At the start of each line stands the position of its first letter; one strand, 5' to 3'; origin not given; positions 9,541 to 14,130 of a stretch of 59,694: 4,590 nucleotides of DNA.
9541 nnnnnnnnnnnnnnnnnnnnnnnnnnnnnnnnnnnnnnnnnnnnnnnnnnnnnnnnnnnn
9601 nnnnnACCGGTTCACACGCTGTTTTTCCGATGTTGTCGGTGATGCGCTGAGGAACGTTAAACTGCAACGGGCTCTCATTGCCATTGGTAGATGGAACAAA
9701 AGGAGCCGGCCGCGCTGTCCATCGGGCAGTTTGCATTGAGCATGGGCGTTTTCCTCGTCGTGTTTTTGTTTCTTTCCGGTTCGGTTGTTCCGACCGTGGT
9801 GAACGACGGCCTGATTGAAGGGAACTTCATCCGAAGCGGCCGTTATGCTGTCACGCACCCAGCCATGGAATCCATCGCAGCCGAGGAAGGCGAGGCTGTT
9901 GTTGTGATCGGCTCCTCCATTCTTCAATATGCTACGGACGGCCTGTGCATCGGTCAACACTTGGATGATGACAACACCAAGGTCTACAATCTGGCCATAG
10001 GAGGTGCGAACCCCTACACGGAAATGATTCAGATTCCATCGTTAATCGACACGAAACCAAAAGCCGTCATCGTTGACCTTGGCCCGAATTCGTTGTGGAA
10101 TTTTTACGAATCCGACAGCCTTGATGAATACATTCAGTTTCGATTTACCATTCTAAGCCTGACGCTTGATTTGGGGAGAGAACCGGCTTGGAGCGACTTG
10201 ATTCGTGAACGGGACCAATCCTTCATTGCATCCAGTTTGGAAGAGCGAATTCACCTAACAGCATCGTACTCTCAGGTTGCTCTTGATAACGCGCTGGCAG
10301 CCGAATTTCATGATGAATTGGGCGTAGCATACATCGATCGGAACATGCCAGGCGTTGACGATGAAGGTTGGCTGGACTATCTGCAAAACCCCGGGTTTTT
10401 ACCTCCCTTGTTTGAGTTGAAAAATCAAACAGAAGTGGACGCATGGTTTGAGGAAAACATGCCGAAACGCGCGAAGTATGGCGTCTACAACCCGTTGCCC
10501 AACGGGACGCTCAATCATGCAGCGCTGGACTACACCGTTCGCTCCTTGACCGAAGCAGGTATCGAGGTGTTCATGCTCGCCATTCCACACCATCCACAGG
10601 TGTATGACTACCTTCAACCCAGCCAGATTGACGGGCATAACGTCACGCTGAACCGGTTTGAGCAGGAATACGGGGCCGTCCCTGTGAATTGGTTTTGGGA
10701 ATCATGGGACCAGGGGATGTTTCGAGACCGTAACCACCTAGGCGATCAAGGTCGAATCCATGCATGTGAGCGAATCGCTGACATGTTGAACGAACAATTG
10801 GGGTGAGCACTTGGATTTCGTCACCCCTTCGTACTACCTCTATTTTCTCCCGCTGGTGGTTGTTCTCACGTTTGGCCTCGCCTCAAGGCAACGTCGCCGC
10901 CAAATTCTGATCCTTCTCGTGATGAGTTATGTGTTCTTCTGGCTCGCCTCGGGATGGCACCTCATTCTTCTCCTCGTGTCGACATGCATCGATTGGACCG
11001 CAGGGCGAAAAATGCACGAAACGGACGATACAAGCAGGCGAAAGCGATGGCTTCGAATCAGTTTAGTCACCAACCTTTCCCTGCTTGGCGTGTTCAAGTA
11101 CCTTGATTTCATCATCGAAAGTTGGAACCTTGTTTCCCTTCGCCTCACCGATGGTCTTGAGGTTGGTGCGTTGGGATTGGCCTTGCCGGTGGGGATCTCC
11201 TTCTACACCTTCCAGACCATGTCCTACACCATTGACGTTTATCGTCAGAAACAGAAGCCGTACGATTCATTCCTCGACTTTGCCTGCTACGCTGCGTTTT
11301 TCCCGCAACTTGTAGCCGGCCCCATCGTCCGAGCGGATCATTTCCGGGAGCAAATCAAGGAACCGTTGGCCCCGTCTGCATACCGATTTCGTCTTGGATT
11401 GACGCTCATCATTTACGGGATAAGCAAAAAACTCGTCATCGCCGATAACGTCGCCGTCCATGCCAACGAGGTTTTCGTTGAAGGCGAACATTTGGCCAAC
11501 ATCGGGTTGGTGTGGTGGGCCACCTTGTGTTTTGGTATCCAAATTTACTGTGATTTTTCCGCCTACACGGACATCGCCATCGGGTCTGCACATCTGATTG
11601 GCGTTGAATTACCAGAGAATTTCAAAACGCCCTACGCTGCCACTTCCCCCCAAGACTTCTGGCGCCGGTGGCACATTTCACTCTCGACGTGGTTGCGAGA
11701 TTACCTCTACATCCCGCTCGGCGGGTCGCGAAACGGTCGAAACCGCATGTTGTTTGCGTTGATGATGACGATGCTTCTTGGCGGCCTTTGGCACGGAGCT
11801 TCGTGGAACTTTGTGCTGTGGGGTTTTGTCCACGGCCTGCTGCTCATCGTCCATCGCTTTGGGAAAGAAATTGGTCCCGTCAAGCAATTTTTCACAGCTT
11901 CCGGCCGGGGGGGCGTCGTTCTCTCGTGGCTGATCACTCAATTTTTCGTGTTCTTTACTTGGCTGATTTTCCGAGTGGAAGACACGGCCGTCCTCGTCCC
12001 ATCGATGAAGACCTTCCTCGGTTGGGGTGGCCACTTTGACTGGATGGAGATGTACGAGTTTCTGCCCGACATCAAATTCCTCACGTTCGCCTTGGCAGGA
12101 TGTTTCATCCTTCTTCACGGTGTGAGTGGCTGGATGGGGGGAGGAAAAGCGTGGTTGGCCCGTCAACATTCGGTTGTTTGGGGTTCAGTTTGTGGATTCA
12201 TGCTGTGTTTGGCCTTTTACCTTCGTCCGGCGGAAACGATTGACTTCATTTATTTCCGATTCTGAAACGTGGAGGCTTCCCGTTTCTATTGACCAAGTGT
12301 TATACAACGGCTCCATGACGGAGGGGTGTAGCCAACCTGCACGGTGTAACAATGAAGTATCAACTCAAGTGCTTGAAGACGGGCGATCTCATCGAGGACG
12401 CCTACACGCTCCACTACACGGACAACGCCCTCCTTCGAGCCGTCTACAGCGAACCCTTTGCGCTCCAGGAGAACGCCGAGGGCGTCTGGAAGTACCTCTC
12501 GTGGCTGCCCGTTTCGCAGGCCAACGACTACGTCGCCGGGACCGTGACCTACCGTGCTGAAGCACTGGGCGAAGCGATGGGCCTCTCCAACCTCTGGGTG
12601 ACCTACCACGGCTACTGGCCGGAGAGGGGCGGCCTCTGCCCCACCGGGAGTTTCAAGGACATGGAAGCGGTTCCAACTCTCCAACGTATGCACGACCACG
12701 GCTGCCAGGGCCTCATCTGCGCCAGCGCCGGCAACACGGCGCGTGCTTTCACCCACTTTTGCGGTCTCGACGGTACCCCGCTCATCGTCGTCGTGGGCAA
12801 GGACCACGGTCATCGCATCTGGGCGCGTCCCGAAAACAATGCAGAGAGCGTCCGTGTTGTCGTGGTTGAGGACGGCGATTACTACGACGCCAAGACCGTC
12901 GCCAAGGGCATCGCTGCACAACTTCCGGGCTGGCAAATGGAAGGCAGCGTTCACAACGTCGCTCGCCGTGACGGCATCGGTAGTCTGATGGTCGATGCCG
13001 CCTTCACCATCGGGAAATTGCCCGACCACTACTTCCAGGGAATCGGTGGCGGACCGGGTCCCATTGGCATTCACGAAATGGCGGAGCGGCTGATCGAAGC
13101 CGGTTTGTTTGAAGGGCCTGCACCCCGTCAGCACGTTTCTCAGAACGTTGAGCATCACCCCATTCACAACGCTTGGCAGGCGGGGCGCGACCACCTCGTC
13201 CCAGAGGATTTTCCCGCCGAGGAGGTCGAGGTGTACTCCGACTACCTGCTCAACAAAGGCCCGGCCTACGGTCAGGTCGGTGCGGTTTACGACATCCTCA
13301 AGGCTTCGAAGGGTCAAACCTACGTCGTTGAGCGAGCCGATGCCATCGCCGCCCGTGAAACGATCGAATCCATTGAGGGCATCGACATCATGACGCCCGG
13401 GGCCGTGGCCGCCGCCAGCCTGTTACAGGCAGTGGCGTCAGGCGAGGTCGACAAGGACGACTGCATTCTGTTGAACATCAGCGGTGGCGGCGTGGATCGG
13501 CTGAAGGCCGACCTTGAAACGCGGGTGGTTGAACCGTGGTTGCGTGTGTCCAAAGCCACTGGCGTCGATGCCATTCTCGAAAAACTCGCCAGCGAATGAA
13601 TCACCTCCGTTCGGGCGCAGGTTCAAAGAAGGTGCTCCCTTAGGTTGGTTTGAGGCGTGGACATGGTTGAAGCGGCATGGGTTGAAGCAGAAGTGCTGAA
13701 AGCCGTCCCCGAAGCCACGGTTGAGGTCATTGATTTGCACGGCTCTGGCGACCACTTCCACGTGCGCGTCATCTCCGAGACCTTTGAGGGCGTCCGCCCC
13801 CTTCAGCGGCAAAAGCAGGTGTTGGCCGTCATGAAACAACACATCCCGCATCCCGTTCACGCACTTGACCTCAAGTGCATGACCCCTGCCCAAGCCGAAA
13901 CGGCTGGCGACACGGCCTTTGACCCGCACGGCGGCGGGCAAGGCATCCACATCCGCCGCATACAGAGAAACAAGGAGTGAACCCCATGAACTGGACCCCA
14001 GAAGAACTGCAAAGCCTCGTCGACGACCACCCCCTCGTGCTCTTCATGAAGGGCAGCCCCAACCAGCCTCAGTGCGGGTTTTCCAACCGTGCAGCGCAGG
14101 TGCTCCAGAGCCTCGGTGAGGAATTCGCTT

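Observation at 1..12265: Ten-gene archaeal surface-glycopolymer locus combining ABC export with ATP-grasp, PP-loop, DUF579-like methyl and MBOAT acyl decoration (best candidate for an undescribed system)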

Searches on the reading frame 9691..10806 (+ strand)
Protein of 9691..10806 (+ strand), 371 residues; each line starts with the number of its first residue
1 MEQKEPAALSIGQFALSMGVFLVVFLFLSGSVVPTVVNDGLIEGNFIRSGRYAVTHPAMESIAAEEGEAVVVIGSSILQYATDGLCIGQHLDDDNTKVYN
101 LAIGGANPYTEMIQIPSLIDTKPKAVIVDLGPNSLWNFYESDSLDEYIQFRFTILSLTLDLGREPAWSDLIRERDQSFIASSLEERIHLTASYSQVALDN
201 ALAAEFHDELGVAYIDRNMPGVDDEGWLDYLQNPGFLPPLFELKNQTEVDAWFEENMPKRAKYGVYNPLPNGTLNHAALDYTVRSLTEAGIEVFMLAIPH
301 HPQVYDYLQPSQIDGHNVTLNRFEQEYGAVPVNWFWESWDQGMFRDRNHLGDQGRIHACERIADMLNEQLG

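Call 5: search_protein_families(library=pfam, proteins=[window:9691-10806:+], max_evalue=0.01)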
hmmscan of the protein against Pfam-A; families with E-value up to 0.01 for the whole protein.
window:9691-10806:+ (371 aa): 2 families
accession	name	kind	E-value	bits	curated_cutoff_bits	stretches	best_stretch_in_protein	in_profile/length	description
PF13472.12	Lipase_GDSL_2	-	5.9e-05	24.1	32.9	1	90-234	26-166/178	GDSL-like Lipase/Acylhydrolase family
PF04914.18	DltD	-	0.00022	21.2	22.7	1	279-365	258-346/348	DltD protein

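Call 6: search_protein_families(library=ncbifam, proteins=[window:9691-10806:+], max_evalue=0.01)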
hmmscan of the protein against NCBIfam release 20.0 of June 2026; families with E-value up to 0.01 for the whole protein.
window:9691-10806:+ (371 aa): 0 families

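Call 47: search_solved_structures(query=A4, max_evalue=1, show_alignments=1)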
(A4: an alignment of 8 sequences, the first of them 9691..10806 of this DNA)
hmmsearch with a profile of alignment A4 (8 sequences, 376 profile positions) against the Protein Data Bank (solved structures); distinct sequences matched with E-value up to 1: 0.

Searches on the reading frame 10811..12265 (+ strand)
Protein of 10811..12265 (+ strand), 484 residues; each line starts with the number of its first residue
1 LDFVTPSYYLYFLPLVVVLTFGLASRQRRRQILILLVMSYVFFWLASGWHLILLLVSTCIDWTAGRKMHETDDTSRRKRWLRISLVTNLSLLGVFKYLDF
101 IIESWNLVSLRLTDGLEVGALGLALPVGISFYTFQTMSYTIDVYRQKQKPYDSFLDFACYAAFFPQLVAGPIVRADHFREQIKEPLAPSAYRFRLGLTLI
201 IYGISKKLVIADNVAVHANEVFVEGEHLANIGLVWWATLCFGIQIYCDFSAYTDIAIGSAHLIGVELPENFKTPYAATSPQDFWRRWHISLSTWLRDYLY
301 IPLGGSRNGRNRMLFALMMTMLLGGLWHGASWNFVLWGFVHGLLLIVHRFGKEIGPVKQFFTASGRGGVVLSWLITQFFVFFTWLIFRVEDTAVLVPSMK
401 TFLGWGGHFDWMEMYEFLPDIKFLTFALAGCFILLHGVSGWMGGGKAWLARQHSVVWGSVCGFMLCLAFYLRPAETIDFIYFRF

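Call 5: search_protein_families(library=pfam, proteins=[window:10811-12265:+], max_evalue=0.01)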
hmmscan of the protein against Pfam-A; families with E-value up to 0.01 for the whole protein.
window:10811-12265:+ (484 aa): 1 family
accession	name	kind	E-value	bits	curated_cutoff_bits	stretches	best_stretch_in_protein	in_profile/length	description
PF03062.24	MBOAT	-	9.5e-34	117.6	27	1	153-354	80-300/337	MBOAT, membrane-bound O-acyltransferase family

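Call 6: search_protein_families(library=ncbifam, proteins=[window:10811-12265:+], max_evalue=0.01)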
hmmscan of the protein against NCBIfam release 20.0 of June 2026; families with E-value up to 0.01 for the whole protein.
window:10811-12265:+ (484 aa): 2 families
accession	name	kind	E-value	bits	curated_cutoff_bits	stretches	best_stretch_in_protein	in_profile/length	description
TIGR04091.1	LTA_dltB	equivalog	4.6e-48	164.3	375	1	6-387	6-376/380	D-alanyl-lipoteichoic acid biosynthesis protein DltB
NF052277.1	lmo0954_fam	equivalog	0.0049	17.4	40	0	32-90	5-63/89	lmo0954 family membrane protein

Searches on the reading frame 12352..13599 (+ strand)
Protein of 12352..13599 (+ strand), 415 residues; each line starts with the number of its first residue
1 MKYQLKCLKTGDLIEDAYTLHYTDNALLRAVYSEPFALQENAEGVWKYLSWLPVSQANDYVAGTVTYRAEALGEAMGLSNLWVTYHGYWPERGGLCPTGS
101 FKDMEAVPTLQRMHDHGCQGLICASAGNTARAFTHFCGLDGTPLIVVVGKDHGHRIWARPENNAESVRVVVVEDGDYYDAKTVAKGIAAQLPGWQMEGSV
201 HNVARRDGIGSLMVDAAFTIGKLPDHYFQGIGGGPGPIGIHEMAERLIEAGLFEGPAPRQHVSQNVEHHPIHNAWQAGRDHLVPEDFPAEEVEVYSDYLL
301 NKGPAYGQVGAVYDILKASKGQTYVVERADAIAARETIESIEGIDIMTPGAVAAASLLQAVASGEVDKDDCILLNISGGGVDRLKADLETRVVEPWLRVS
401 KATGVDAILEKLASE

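Call 10: search_protein_families(library=pfam, proteins=[window:12352-13599:+], max_evalue=0.0001)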
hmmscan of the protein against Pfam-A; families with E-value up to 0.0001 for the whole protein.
window:12352-13599:+ (415 aa): 1 family
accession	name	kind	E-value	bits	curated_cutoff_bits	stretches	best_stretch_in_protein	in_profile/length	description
PF00291.31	PALP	-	5.5e-28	98.6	35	1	94-378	30-295/295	Pyridoxal-phosphate dependent enzyme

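Call 55: search_protein_families(library=ncbifam, proteins=[window:12352-13599:+], max_evalue=0.00001)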
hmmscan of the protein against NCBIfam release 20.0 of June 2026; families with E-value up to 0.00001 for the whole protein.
window:12352-13599:+ (415 aa): 5 families
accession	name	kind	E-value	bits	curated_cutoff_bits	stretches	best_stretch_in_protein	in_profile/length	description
TIGR03844.1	cysteate_syn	equivalog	1.7e-125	418.9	324.9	1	3-399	1-398/398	cysteate synthase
NF006050.0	PRK08197.1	equivalog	6.5e-25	87.7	303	1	36-384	49-385/406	threonine synthase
NF004996.0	PRK06381.1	equivalog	1.3e-12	47.4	266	1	59-373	11-312/319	threonine synthase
TIGR00260.1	thrC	equivalog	1.8e-09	37.2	167.1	1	45-196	1-152/340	threonine synthase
NF004170.0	PRK05638.1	equivalog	5e-09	35.2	421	0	6-150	3-144/442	threonine synthase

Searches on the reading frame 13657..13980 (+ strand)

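Call 75: search_protein_families(library=pfam, proteins=[window:13657-13980:+], max_evalue=0.0001)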
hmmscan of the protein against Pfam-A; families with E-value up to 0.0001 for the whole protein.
window:13657-13980:+ (107 aa): 1 family
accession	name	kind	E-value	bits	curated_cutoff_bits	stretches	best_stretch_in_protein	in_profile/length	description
PF01722.23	BolA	-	4.8e-14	52.8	25.7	1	28-79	25-76/76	BolA-like protein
